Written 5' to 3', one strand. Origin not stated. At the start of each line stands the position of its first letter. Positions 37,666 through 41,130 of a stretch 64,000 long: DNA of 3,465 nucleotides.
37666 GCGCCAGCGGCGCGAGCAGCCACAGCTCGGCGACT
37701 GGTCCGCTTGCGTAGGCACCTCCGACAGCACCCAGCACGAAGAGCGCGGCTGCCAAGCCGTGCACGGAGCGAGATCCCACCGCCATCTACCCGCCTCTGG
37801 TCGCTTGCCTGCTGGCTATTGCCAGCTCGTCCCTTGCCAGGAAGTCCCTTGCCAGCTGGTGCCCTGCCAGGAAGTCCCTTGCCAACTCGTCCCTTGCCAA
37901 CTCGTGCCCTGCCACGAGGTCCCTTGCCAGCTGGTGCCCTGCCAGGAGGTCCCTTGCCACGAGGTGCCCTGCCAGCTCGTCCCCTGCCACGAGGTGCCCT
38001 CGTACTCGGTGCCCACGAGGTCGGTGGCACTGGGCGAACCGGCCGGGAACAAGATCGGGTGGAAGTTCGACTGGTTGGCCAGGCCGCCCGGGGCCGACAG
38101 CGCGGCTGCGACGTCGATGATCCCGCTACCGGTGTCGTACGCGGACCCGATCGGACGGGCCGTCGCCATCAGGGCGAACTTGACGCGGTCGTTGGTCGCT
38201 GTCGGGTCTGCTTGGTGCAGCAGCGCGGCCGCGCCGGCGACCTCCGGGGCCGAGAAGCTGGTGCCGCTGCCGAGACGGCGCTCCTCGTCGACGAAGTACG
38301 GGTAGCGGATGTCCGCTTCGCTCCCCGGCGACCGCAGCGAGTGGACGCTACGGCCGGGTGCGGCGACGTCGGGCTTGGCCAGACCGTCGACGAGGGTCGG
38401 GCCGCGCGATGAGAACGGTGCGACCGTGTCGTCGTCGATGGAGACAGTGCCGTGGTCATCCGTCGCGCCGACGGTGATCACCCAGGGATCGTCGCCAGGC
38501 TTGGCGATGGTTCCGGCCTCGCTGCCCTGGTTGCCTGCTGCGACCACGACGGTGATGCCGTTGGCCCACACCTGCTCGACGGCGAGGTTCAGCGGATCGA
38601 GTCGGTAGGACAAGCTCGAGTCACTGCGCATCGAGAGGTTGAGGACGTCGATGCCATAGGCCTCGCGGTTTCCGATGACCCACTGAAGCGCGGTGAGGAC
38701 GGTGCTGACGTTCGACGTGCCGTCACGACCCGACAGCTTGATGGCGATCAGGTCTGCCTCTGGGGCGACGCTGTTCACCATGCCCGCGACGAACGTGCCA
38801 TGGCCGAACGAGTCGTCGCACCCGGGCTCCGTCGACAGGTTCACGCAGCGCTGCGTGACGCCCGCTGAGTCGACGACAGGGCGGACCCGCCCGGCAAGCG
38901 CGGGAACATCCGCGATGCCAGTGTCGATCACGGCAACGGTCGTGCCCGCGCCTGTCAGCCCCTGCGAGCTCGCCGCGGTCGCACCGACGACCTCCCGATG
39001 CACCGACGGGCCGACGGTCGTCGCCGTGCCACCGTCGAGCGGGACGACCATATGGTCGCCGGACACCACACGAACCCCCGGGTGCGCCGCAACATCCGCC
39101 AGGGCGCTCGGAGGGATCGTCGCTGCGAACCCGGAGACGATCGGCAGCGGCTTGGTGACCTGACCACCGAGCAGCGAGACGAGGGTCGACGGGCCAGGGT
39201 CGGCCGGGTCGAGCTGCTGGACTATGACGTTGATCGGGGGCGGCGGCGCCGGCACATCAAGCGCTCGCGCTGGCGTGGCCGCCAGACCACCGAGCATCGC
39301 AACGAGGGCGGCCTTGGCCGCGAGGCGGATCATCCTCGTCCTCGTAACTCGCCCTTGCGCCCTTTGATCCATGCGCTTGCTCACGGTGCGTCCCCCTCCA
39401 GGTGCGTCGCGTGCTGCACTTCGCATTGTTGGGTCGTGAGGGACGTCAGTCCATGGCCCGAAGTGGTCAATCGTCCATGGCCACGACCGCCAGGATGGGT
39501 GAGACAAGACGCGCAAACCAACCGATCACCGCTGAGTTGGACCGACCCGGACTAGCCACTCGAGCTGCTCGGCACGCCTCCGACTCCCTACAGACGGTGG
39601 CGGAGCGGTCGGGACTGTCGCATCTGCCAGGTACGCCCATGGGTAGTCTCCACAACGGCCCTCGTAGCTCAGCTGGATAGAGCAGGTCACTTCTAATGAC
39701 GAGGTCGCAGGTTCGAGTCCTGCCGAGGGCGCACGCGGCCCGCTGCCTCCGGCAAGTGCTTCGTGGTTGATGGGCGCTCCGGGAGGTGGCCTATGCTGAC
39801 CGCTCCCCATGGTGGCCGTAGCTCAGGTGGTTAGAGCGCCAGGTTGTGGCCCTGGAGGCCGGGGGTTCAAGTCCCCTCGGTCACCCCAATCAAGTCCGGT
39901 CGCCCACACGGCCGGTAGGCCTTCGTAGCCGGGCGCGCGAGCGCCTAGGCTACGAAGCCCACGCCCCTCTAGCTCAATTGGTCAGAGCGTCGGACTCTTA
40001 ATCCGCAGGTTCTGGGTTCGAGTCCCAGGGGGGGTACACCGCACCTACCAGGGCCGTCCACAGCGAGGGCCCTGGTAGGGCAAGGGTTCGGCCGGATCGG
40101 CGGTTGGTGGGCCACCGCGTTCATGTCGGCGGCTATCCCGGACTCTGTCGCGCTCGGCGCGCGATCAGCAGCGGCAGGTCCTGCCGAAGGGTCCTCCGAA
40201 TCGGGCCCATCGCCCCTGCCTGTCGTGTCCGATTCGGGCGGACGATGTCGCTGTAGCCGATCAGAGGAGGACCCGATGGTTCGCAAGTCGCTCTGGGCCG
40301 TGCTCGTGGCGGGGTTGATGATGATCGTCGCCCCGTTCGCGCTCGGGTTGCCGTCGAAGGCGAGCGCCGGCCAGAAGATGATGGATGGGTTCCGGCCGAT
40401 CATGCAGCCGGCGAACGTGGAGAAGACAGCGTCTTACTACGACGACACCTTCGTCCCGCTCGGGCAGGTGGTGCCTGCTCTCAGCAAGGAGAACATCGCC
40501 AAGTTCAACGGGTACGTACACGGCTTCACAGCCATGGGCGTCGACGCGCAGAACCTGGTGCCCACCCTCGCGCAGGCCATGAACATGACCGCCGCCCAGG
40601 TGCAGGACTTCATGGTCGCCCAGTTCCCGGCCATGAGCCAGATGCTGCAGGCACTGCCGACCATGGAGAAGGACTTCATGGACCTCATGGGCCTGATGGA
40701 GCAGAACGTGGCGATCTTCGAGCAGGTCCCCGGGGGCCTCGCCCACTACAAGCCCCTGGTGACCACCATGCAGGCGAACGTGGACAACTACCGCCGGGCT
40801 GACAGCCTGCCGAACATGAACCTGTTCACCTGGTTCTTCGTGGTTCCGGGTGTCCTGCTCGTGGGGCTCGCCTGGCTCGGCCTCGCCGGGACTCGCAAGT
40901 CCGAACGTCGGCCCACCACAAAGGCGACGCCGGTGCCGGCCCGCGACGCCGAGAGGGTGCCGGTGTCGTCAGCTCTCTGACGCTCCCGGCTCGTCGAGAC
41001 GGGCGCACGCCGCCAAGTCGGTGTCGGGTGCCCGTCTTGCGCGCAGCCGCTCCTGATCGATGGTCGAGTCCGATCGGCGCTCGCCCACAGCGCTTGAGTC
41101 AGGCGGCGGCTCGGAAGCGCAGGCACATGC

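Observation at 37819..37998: S8 peptidase ends in twelve perfect GTSWQ pentapeptides encoded by synonymously divergent units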

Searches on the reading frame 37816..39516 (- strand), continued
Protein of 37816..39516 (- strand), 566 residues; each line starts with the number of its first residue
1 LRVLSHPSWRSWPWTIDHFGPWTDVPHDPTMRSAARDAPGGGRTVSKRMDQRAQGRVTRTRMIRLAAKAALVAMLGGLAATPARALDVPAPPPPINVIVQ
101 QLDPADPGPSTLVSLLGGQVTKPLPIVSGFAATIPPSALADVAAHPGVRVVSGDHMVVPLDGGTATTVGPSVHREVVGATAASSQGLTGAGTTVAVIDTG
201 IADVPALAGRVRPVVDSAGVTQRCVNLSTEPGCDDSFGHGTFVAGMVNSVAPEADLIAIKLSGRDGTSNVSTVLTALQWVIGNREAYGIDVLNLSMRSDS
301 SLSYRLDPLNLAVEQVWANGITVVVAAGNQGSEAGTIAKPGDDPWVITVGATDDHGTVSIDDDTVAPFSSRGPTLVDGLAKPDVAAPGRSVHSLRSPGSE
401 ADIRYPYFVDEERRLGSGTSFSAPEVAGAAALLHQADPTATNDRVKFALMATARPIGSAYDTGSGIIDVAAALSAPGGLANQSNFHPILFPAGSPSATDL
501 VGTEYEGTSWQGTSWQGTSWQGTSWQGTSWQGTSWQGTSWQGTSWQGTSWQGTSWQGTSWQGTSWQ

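Call 77: fold_search(model_id=the predicted structure, library=pdb)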
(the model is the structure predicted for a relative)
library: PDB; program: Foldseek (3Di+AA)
matches with E <= 10: 867; with E <= 0.001: 330
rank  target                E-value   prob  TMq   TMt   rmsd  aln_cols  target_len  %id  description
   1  3afg_B                7.2e-31  1.00  0.62  0.61   3.6       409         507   30  Crystal structure of ProN-Tk-SP from Thermococcus kodakaraensis (released 2010-08-04)
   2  3afg_A                7.2e-30  1.00  0.60  0.60   5.5       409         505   30  Crystal structure of ProN-Tk-SP from Thermococcus kodakaraensis (released 2010-08-04)
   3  3whi_A                9.2e-29  1.00  0.61  0.86   3.3       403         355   29  Crystal structure of unautoprocessed form of IS1-inserted Pro-subtilisin E (released 2013-12-25)
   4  3whi_B                6.5e-28  1.00  0.59  0.83   4.4       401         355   29  Crystal structure of unautoprocessed form of IS1-inserted Pro-subtilisin E (released 2013-12-25)
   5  2e1p                  3.8e-25  1.00  0.57  0.71   4.9       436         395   23  Crystal structure of pro-Tk-subtilisin (released 2007-01-16)
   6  3wiv_C                8.3e-25  1.00  0.55  0.69   5.2       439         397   23  Crystal structure of Pro-S324A/D356A (released 2014-10-01)
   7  3wiu_C                1.4e-24  1.00  0.56  0.70   4.6       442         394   24  Crystal structure of Pro-S324A/L349A (released 2014-10-01)
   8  2zwp_A                1.5e-24  1.00  0.57  0.72   4.9       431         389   23  Crystal structure of Ca3 site mutant of Pro-S324A (released 2009-06-23)
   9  3wiu_A                1.5e-24  1.00  0.55  0.69   5.4       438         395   24  Crystal structure of Pro-S324A/L349A (released 2014-10-01)
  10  2zwp_B                2.2e-24  1.00  0.58  0.75   4.6       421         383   25  Crystal structure of Ca3 site mutant of Pro-S324A (released 2009-06-23)
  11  2z2z                  2.8e-24  1.00  0.57  0.72   4.9       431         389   24  Crystal structure of unautoprocessed form of Tk-subtilisin soaked by 10mM CaCl2 (released 2007-12-04)
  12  3wiv_A                3.2e-24  1.00  0.55  0.70   5.3       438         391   23  Crystal structure of Pro-S324A/D356A (released 2014-10-01)
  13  6u9l                  3.8e-24  1.00  0.47  0.86   4.1       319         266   32  Imidazole-triggered RAS-specific subtilisin SUBT_BACAM (released 2020-09-16)
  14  3vhq                  5.8e-24  1.00  0.56  0.72   5.1       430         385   22  Crystal structure of the Ca6 site mutant of Pro-SA-subtilisin (released 2012-07-11)
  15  5arb                  1.0e-23  1.00  0.47  0.86   2.6       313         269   34  Cooperative bio-metallic selectivity in a tailored protease enables creation of a C-C cross-coupling Heckase (released 2016-09-14)
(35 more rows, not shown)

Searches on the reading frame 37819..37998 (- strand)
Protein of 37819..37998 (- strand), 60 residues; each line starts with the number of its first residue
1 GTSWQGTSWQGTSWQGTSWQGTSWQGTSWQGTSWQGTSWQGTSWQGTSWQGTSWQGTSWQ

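Call 11: search_protein_families(library=pfam, proteins=[window:37819-37998:-], max_evalue=10)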
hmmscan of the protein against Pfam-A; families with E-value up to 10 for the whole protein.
seq(60 aa): 0 families

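Call 37: search_solved_structures(query=window:37819-37998:-, max_evalue=10, show_alignments=2)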
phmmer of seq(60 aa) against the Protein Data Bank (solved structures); distinct sequences matched with E-value up to 10: 2.
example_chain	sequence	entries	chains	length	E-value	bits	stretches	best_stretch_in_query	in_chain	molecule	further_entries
3pss_A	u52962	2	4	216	0.011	18.7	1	19-56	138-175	Qnr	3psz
7w2a_A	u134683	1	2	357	1.2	12.2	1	17-51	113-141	Peptidase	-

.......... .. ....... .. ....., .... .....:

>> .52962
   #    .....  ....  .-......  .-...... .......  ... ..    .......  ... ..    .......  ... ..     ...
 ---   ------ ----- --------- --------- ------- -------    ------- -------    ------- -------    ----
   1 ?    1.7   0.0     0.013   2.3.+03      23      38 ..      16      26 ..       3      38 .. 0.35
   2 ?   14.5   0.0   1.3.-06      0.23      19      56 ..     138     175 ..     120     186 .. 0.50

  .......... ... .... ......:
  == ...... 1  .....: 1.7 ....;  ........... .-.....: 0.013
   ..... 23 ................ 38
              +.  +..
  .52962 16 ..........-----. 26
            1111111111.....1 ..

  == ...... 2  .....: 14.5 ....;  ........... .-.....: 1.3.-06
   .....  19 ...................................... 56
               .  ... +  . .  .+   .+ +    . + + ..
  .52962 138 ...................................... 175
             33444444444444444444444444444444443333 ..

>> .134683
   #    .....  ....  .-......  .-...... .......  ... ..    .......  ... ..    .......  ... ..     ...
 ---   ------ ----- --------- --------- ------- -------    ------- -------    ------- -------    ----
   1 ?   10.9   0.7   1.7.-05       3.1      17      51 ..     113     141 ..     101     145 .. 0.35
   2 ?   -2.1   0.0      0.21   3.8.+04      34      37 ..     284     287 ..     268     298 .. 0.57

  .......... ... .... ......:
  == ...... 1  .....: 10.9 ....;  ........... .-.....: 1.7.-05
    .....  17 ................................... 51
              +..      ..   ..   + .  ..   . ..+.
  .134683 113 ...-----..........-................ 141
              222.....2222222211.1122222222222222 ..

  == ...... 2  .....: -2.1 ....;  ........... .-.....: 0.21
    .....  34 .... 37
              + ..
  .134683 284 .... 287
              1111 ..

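Call 68: search_protein_representatives(protein=window:37819-37998:-)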
Query: 60 residues. Proteins with E-value up to 0.001 (for the whole library): 2166; up to 1e-10: 252; up to 1e-30: 6. The best 150 are listed.
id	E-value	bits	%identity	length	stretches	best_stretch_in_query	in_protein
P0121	3.3e-55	198.3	61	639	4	1-59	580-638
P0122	7.2e-48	175.0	40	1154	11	4-59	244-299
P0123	5.9e-34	130.8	60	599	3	1-59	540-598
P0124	1.4e-32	126.4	61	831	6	5-58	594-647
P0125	2.7e-32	125.5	41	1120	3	1-57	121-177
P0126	5.2e-32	124.6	75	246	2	1-54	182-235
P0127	1.0e-28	114.2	39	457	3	4-57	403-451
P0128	1.2e-27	110.8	42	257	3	1-59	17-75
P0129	9.3e-27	107.9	69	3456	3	1-59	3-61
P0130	1.8e-26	107.0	40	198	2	1-58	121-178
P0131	1.4e-25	104.2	38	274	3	2-58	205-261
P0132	1.9e-25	103.8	41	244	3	1-59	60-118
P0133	3.1e-25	103.0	53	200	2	1-59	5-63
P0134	7.7e-25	101.8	59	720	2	5-57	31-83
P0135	1.2e-24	101.2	40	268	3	1-58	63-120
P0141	1.3e-23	97.9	41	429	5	3-60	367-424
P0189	3.6e-17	77.4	37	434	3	6-55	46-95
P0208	5.7e-16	73.6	41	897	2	4-57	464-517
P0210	6.9e-16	73.4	41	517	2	1-59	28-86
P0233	1.0e-14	69.6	59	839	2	1-59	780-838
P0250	5.9e-14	67.2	38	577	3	6-59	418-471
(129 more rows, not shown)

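Call 70: search_protein_families(library=pfam, proteins=[P0121, P0122, P0127, P0141, P0208, P0189, P0233, P0250, P0126, P0210], max_evalue=0.001)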
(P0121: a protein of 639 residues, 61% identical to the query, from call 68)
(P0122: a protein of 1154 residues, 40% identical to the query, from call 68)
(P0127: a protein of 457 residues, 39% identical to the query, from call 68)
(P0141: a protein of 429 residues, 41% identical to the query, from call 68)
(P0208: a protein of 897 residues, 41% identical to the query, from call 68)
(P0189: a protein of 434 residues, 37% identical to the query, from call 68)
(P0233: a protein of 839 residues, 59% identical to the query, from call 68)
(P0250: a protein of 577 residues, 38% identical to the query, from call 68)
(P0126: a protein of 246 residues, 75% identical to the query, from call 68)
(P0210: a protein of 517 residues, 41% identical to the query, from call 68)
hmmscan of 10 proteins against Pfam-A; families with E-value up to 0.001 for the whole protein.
P0121 (639 aa): 2 families
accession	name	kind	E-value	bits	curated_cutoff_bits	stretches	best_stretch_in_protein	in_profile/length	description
PF00082.27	Peptidase_S8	-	1.4e-43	149.7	21.8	1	140-399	1-271/288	Subtilase family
PF06403.16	Lamprin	-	1.2e-07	32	34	0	523-523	66-66/91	Lamprin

P0122 (1154 aa): 3 families
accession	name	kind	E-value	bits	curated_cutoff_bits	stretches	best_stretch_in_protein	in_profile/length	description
PF00002.29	7tm_2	-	6.2e-47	160.4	20.6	1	771-1017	3-250/250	7 transmembrane receptor (Secretin family)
PF01825.27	GPS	-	1e-16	61.6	22.5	1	713-756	2-45/45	GPCR proteolysis site, GPS, motif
PF01744.25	GLTT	-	1.1e-08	35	21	0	621-643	1-23/28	GLTT repeat (6 copies)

P0127 (457 aa): 1 family
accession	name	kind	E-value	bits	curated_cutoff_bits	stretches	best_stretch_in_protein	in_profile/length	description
PF00805.28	Pentapeptide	-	3.5e-05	23.7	20.2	0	284-301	5-22/40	Pentapeptide repeats (8 copies)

P0141 (429 aa): 1 family
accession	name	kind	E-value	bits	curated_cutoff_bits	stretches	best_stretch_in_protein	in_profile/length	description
PF14009.12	PADRE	-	0.00038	21.3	29.6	1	1-109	24-143/184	PADRE domain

P0208 (897 aa): 3 families
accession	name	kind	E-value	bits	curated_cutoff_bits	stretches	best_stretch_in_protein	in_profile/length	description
PF17803.7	Cadherin_4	-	1.7e-13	51.3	25.1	1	664-729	7-71/71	Bacterial cadherin-like domain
PF17963.7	Big_9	-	2.1e-13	51.4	23.6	1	668-750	1-79/89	Bacterial Ig domain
PF17892.7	Cadherin_5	-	1.2e-10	41.5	26.5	1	667-754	1-91/98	Cadherin-like domain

P0189 (434 aa): 0 families

P0233 (839 aa): 6 families
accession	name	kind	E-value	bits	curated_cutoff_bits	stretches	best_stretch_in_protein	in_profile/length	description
PF00082.27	Peptidase_S8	-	6.7e-42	144.2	21.8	1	398-665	44-287/288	Subtilase family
PF25021.1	TEN_NHL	-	2.8e-29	102.6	27.1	3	128-178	130-178/357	Teneurin NHL domain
PF01436.27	NHL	-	2.1e-25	87.9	20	3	139-161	1-23/28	NHL repeat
PF06739.17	SBBP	-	8.2e-07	29.3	20.5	0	142-156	15-29/38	Beta-propeller repeat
PF22701.2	Mala_s_1-like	-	6e-05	23.3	27.5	0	197-261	89-155/195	Mal s 1 allergenic protein-like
PF08450.18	SGL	-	6.9e-05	23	26.3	0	203-317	93-209/246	SMP-30/Gluconolactonase/LRE-like region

P0250 (577 aa): 1 family
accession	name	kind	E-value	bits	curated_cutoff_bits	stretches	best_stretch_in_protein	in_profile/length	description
PF00082.27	Peptidase_S8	-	2.4e-44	152.2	21.8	1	75-354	1-279/288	Subtilase family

P0126 (246 aa): 1 family
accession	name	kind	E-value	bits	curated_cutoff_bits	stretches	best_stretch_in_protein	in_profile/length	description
PF00082.27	Peptidase_S8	-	1.1e-17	64.7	21.8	1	2-117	173-280/288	Subtilase family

P0210 (517 aa): 0 families

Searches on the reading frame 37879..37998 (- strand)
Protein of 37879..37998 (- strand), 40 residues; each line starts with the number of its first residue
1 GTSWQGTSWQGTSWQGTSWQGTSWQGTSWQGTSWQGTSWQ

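Call 80: search_solved_structures(query=A4, max_evalue=1, show_alignments=2)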
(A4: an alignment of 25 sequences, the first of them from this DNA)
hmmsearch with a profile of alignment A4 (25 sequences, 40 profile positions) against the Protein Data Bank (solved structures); distinct sequences matched with E-value up to 1: 1.
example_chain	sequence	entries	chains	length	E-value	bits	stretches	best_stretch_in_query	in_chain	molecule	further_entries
3pss_A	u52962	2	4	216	0.59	12.9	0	6-35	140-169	Qnr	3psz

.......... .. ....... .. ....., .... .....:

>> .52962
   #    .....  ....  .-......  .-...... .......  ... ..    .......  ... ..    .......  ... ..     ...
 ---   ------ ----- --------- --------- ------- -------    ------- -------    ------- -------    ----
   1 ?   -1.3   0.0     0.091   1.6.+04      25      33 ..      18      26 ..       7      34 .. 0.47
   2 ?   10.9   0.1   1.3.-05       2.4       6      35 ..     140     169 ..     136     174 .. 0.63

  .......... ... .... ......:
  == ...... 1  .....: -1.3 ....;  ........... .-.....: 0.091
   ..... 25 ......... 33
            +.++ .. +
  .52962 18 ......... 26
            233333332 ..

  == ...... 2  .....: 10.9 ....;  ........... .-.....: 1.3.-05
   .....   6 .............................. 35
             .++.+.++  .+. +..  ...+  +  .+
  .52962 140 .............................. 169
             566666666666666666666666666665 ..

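Call 81: search_protein_families(library=pfam, alignment_id=A4, max_evalue=0.01)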
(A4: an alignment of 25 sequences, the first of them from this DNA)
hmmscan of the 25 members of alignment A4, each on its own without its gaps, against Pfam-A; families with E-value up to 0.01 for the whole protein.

A. member 1, seq(40 aa): 0 families

B. families by the number of members that match (of 25 scanned): 1 family
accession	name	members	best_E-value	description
PF00805.28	Pentapeptide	4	9.5e-07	Pentapeptide repeats (8 copies)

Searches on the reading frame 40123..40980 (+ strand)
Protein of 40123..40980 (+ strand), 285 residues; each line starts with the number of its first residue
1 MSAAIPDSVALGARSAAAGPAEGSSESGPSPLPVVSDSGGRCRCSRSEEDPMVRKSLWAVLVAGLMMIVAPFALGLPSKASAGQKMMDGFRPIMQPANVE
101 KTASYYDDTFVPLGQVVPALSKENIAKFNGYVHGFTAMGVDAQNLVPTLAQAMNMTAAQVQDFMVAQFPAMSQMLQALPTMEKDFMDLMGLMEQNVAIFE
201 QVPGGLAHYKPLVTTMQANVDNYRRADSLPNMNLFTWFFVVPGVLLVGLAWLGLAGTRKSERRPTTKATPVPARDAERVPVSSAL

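Call 6: search_protein_families(library=pfam, proteins=[window:40123-40980:+], max_evalue=0.01)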
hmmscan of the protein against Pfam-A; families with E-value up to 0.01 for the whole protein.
window:40123-40980:+ (285 aa): 1 family
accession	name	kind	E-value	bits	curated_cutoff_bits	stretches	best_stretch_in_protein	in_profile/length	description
PF03779.20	SPW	-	0.003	18.4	31.5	0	56-79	54-75/93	SPW repeat domain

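Call 55: search_protein_families(library=pfam, proteins=[window:40123-40980:+], max_evalue=0.01)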
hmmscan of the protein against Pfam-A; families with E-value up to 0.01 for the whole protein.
window:40123-40980:+ (285 aa): 1 family
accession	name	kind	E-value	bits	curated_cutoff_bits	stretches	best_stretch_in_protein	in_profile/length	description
PF03779.20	SPW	-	0.003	18.4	31.5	0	56-79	54-75/93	SPW repeat domain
